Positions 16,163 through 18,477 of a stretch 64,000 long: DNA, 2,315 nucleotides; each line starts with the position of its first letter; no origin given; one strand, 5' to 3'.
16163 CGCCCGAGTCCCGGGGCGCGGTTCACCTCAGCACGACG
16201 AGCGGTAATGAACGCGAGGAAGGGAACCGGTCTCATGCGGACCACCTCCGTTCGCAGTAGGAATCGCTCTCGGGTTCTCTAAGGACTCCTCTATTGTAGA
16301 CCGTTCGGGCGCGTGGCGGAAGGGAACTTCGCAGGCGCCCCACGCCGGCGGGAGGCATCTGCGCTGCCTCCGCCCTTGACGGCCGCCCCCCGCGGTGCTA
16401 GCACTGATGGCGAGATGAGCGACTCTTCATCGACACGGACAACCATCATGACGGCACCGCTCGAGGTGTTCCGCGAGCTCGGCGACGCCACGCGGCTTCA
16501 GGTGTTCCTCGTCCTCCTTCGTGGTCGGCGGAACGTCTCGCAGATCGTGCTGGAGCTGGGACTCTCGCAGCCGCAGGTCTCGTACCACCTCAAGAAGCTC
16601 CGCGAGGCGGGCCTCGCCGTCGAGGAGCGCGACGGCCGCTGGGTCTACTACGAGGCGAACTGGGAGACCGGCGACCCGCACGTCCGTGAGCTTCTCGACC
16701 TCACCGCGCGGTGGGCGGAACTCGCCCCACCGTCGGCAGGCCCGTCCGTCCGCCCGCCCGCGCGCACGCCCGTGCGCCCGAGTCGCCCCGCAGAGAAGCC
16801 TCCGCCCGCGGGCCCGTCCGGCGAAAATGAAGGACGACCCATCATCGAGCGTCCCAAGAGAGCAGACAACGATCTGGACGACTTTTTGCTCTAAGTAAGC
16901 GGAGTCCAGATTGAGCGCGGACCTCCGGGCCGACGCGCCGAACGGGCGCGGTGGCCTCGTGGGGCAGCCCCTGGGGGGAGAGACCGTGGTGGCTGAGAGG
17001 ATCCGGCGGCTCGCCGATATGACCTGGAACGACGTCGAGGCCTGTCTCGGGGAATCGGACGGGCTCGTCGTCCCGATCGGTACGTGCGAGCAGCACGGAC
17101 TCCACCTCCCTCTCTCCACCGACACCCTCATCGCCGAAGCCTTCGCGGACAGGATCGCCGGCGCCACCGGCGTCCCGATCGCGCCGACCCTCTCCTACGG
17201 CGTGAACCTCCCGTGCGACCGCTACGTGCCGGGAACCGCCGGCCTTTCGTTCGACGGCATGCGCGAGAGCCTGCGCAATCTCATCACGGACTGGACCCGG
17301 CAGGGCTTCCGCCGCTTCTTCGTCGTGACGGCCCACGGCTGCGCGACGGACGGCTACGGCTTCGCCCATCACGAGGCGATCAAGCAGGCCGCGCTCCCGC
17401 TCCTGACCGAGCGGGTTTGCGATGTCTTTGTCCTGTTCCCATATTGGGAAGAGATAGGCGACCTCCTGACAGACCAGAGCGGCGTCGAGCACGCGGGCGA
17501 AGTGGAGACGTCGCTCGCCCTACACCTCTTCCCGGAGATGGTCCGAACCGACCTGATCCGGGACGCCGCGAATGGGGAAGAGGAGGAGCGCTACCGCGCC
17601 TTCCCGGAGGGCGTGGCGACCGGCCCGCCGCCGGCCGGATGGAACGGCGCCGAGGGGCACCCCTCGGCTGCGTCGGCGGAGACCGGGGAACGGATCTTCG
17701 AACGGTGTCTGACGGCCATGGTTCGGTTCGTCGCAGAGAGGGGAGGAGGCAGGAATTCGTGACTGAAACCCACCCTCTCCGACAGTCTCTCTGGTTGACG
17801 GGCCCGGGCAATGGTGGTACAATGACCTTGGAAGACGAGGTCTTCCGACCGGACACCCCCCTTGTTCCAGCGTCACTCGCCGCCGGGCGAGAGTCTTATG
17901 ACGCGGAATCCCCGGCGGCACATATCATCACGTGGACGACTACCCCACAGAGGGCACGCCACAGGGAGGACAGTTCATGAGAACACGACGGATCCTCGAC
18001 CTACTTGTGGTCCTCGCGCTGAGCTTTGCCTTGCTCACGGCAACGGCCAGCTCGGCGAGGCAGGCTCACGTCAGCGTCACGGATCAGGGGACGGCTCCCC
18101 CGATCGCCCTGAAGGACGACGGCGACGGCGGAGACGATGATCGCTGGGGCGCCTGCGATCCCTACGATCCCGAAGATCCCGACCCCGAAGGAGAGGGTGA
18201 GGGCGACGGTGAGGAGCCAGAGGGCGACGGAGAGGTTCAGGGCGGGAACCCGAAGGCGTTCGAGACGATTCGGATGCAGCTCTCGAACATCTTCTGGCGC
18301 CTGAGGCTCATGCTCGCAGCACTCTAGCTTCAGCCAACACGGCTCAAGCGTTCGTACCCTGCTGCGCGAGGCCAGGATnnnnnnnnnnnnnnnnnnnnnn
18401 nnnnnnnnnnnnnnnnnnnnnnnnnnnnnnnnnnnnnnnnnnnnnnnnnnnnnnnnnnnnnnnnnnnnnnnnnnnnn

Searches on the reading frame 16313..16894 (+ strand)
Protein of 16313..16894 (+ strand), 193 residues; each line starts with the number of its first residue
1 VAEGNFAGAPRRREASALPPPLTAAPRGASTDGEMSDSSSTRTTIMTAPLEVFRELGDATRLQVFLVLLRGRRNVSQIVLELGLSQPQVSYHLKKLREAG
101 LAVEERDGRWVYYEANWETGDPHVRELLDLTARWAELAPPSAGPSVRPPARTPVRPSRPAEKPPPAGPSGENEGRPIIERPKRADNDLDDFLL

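Call 72: search_protein_families(library=pfam, proteins=[window:16313-16894:+], max_evalue=0.001)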
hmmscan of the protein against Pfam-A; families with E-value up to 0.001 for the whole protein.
window:16313-16894:+ (193 aa): 7 families
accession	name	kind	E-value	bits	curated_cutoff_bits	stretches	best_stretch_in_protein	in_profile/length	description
PF01022.26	HTH_5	-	4.5e-13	49.3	22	1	58-101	1-44/47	Bacterial regulatory protein, arsR family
PF12840.13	HTH_20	-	7.9e-09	35.8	27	1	56-102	1-48/51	Helix-turn-helix domain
PF12802.13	MarR_2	-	2e-06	28.3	27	1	62-108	8-56/61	MarR family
PF01978.25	TrmB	-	8.7e-05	22.7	25.6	1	63-114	12-63/68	Sugar-specific transcriptional regulator TrmB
PF13518.12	HTH_28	-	9.3e-05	22.9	25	1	61-102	2-42/52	Helix-turn-helix domain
PF13412.12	HTH_24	-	0.0003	20.7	21.9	1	71-101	16-46/48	Winged helix-turn-helix DNA-binding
PF24034.1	DUF7343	-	0.00091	19.5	27.6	0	61-109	7-55/62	Domain of unknown function (DUF7343)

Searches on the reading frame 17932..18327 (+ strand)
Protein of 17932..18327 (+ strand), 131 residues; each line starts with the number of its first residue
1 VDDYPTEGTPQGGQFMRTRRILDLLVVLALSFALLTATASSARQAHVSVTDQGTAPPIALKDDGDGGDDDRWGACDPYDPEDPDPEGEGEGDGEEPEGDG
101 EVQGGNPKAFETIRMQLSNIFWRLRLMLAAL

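Call 59: search_protein_families(library=pfam, proteins=[window:17932-18327:+], max_evalue=1)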
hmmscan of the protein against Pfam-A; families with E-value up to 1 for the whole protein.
window:17932-18327:+ (131 aa): 1 family
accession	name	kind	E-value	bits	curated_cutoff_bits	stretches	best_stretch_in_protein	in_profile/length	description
PF22807.2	TrAA12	-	0.2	10.3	30.9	1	63-104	388-433/463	TrAA12-like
